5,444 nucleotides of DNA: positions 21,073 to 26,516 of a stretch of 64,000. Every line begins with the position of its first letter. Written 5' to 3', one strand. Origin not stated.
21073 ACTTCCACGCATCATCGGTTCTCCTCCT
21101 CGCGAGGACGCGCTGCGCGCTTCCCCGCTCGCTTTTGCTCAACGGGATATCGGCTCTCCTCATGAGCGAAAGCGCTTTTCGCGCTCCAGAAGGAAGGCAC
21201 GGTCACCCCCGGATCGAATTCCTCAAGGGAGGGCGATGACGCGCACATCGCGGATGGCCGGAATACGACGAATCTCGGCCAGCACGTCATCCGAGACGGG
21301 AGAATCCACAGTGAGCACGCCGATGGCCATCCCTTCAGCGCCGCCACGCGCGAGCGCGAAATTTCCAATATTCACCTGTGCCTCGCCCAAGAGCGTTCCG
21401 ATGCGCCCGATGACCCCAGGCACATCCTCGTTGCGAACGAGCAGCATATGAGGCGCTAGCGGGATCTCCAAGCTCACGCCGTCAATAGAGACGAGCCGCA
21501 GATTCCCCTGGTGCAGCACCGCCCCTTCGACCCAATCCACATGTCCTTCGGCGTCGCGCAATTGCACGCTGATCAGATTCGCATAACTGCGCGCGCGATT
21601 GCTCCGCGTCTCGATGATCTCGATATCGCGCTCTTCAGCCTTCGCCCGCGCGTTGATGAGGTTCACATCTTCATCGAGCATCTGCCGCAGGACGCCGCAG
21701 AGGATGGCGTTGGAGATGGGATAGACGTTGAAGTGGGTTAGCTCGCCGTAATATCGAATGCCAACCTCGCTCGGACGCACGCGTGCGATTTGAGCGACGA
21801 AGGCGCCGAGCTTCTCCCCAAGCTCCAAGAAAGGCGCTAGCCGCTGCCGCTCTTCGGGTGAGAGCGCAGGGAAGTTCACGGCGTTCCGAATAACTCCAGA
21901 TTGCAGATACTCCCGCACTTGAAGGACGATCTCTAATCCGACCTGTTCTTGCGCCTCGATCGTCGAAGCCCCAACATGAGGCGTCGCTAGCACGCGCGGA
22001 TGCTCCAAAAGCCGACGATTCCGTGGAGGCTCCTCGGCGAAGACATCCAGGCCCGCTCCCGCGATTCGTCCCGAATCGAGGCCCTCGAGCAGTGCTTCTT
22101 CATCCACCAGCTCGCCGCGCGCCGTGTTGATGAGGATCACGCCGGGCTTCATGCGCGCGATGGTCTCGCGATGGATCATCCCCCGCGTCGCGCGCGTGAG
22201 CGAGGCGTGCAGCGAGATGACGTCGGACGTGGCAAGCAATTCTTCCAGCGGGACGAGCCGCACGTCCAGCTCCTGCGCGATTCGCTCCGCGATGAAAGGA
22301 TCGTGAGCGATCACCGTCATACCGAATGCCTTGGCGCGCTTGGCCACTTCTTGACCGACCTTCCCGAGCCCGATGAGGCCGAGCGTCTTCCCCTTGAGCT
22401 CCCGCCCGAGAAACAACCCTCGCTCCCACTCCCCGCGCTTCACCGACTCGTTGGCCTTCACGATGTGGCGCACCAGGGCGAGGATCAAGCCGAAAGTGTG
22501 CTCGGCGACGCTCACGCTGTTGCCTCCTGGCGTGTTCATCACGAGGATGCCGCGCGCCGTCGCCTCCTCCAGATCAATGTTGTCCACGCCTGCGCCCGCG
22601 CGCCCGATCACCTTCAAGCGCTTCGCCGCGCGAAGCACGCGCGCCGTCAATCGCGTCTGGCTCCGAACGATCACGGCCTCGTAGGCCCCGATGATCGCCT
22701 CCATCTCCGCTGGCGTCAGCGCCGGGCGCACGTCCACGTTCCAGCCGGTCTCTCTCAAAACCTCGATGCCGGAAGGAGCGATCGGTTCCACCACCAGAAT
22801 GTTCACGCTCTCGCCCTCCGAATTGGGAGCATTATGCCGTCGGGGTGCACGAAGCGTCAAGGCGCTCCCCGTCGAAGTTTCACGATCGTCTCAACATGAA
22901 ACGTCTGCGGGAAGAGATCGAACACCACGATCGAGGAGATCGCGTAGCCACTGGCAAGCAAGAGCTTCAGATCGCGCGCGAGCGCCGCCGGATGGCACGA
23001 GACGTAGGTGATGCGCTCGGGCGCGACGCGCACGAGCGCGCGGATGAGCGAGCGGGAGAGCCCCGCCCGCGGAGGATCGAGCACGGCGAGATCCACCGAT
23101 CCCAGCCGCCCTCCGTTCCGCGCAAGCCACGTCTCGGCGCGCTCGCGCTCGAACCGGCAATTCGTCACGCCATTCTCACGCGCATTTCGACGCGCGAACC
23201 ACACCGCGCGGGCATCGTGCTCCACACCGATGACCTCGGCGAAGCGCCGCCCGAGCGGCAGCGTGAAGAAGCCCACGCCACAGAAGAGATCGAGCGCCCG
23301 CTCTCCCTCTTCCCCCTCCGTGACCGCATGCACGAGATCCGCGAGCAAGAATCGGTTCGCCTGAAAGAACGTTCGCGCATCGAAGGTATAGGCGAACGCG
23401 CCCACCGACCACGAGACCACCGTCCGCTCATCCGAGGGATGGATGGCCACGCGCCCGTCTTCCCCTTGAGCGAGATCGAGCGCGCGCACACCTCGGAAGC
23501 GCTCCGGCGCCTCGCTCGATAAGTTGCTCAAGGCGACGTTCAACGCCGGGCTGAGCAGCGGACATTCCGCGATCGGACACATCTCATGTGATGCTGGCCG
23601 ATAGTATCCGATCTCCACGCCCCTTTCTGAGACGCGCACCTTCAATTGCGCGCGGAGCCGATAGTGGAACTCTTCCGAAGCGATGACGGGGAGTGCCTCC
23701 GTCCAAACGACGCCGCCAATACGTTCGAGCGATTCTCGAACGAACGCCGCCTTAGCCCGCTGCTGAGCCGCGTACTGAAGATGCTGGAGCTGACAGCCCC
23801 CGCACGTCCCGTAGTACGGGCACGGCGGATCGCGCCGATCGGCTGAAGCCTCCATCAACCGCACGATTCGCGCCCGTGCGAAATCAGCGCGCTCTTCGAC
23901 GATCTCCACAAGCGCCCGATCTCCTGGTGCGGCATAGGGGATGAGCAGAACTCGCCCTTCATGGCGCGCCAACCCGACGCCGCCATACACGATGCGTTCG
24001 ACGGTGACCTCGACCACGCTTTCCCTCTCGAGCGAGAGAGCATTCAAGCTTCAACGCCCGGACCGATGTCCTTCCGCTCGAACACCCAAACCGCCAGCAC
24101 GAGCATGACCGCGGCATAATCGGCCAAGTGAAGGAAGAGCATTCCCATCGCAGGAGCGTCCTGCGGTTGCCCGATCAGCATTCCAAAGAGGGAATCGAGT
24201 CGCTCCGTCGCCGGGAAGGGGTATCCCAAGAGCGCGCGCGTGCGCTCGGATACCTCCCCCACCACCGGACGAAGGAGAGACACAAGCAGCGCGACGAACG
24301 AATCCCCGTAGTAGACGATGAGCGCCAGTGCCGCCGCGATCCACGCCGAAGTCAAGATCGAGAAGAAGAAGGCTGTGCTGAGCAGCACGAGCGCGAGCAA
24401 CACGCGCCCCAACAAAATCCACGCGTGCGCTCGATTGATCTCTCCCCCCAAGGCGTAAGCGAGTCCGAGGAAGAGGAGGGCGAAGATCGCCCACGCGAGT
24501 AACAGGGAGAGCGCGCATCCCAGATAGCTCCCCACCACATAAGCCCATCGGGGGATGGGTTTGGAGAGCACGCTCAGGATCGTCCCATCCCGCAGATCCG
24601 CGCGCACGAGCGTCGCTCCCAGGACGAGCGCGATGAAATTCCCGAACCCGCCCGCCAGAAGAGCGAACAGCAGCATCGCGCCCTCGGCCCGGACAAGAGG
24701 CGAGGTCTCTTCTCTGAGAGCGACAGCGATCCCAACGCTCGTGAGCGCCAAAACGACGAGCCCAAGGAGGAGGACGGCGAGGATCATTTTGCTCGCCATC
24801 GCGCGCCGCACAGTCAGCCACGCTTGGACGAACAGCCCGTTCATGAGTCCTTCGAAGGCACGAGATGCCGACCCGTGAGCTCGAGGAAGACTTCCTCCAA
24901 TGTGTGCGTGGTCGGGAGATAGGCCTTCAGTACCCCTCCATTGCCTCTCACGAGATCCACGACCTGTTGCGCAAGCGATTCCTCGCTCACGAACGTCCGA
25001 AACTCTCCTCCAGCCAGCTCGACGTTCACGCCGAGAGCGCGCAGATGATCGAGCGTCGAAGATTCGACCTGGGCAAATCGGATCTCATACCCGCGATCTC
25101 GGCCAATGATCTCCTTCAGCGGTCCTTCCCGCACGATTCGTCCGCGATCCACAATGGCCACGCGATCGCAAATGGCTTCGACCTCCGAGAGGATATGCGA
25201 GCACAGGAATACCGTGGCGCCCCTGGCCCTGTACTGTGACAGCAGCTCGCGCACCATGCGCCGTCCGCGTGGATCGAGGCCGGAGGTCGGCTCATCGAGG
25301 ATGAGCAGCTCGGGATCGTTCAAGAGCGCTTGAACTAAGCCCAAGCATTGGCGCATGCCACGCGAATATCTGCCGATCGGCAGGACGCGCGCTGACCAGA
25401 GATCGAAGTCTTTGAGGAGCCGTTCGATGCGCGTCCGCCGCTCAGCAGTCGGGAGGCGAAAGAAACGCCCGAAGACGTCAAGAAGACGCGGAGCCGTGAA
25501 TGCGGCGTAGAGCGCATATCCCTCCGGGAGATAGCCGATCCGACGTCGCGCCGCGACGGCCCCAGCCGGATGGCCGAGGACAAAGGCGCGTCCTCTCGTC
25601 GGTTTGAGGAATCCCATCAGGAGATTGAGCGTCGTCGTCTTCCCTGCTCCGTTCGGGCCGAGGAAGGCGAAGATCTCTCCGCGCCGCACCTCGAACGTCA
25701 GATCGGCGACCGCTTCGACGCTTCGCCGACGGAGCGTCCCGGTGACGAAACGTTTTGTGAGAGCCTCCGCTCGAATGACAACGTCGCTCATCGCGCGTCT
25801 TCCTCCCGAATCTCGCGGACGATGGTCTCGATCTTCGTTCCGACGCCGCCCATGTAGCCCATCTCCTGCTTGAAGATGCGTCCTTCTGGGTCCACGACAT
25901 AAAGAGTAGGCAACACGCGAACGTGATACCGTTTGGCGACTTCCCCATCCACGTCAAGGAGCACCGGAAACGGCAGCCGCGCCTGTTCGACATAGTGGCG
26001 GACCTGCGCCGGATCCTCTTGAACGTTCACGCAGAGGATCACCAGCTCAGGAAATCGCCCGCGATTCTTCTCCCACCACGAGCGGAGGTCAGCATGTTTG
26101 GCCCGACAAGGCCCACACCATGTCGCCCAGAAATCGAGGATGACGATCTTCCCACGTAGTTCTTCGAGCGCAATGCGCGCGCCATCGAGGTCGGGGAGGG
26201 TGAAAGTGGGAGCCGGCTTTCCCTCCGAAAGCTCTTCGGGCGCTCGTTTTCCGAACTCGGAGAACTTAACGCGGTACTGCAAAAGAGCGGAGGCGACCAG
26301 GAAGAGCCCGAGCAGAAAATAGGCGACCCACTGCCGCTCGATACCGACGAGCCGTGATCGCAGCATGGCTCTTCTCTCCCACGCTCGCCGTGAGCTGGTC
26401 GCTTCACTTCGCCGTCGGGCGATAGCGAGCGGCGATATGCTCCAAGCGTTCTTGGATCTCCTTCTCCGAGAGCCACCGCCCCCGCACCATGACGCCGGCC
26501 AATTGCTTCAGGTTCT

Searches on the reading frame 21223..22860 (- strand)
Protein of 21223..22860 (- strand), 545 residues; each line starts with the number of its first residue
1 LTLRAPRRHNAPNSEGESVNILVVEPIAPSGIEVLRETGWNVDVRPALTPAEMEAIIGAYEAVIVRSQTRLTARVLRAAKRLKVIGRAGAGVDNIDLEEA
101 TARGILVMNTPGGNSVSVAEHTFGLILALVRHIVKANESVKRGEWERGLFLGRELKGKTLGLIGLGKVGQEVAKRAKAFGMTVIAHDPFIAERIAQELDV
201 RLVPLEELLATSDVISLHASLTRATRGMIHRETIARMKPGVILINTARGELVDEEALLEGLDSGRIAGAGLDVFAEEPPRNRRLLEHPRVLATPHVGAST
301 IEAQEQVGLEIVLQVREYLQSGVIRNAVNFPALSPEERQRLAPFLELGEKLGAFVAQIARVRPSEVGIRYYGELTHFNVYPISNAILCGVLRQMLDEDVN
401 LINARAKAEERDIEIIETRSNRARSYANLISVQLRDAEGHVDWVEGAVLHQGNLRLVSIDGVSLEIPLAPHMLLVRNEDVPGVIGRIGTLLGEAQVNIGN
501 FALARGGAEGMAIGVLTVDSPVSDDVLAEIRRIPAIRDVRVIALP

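Call 46: search_protein_families(library=pfam, proteins=[window:21223-22860:-], max_evalue=0.00001)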
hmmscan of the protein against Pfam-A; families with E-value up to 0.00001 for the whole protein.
window:21223-22860:- (545 aa): 4 families
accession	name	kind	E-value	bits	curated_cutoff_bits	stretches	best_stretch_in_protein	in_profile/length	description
PF02826.25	2-Hacid_dh_C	-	2e-65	219.9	25.1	1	123-297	1-178/178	D-isomer specific 2-hydroxyacid dehydrogenase, NAD binding domain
PF00389.36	2-Hacid_dh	-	4.4e-37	127.2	24.6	1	21-329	1-134/134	D-isomer specific 2-hydroxyacid dehydrogenase, catalytic domain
PF19304.4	PGDH_inter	-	2.5e-27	95.8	27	1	340-459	1-118/119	D-3-phosphoglycerate dehydrogenase intervening domain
PF01842.31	ACT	-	1e-08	35.2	27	1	471-534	1-65/66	ACT domain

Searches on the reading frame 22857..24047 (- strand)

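Call 46: search_protein_families(library=pfam, proteins=[window:22857-24047:-], max_evalue=0.00001)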
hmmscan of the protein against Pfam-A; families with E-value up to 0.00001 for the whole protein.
window:22857-24047:- (396 aa): 5 families
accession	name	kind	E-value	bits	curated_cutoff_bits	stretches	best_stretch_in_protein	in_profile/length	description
PF05958.17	tRNA_U5-meth_tr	-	1.2e-24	87.5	23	1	218-393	170-356/357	tRNA (Uracil-5-)-methyltransferase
PF13847.12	Methyltransf_31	-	1.7e-10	41.2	27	1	247-324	3-81/145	Methyltransferase domain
PF01938.26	TRAM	-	9.4e-08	32.2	21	1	10-62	6-61/61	TRAM domain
PF13649.12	Methyltransf_25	-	1.2e-07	32.7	27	1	252-310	2-61/97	Methyltransferase domain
PF05175.20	MTS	-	7.1e-07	29.4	23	1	230-344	19-128/170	Methyltransferase small domain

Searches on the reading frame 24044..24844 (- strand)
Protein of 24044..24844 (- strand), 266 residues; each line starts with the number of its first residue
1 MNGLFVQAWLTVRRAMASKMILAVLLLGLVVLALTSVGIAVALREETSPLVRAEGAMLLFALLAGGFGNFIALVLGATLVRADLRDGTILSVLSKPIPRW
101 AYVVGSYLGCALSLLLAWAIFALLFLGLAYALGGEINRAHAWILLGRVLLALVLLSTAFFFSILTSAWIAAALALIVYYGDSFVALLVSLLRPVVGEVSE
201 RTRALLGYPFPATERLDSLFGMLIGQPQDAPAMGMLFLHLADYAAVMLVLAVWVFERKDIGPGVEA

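Call 46: search_protein_families(library=pfam, proteins=[window:24044-24844:-], max_evalue=0.00001)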
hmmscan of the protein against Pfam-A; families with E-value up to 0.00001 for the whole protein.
window:24044-24844:- (266 aa): 1 family
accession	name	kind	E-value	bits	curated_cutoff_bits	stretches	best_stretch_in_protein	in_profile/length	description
PF12679.13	ABC2_membrane_2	-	2.1e-10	40.8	27.2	1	9-260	5-283/283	ABC-2 family transporter protein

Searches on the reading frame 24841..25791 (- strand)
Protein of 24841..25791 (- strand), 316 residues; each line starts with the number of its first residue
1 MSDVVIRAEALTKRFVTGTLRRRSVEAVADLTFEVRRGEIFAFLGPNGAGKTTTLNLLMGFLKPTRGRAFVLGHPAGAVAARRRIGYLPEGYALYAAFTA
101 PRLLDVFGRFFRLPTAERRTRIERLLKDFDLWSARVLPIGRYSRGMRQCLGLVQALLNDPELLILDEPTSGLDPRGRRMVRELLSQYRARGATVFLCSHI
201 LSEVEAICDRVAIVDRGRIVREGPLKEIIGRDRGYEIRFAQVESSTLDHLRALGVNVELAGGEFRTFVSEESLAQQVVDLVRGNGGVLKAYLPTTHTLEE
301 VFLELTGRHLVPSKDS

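Call 46: search_protein_families(library=pfam, proteins=[window:24841-25791:-], max_evalue=0.00001)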
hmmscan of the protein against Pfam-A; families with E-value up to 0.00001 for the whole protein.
window:24841-25791:- (316 aa): 2 families
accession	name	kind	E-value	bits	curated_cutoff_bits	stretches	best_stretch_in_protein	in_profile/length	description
PF00005.33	ABC_tran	-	6.5e-26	92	25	1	29-170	2-137/137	ABC transporter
PF13304.12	AAA_21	-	5.2e-13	50.2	27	1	134-202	230-301/304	AAA domain, putative AbiEii toxin, Type IV TA system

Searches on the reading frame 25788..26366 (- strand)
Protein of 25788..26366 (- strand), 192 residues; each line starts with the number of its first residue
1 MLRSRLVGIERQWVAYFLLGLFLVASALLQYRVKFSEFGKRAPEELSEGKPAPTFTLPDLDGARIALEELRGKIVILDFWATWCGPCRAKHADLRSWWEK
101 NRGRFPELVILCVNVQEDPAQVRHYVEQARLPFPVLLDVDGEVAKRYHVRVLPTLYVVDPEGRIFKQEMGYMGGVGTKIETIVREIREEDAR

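Call 66: search_protein_families(library=pfam, proteins=[window:25788-26366:-], max_evalue=0.00001)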
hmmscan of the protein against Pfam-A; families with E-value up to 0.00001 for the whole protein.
window:25788-26366:- (192 aa): 5 families
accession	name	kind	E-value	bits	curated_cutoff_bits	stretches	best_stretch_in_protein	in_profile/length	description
PF00578.27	AhpC-TSA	-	6.5e-26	91.1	26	1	49-164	2-121/124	AhpC/TSA family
PF08534.16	Redoxin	-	6.6e-20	71.8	26.6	1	48-173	2-137/148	Redoxin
PF13905.12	Thioredoxin_8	-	2.2e-12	47.6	27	1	72-164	1-94/94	Thioredoxin-like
PF00085.26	Thioredoxin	-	4.6e-10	39.9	23.5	1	73-124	19-67/103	Thioredoxin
PF13098.12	Thioredoxin_2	-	1.1e-07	32.6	27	1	71-172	4-95/104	Thioredoxin-like domain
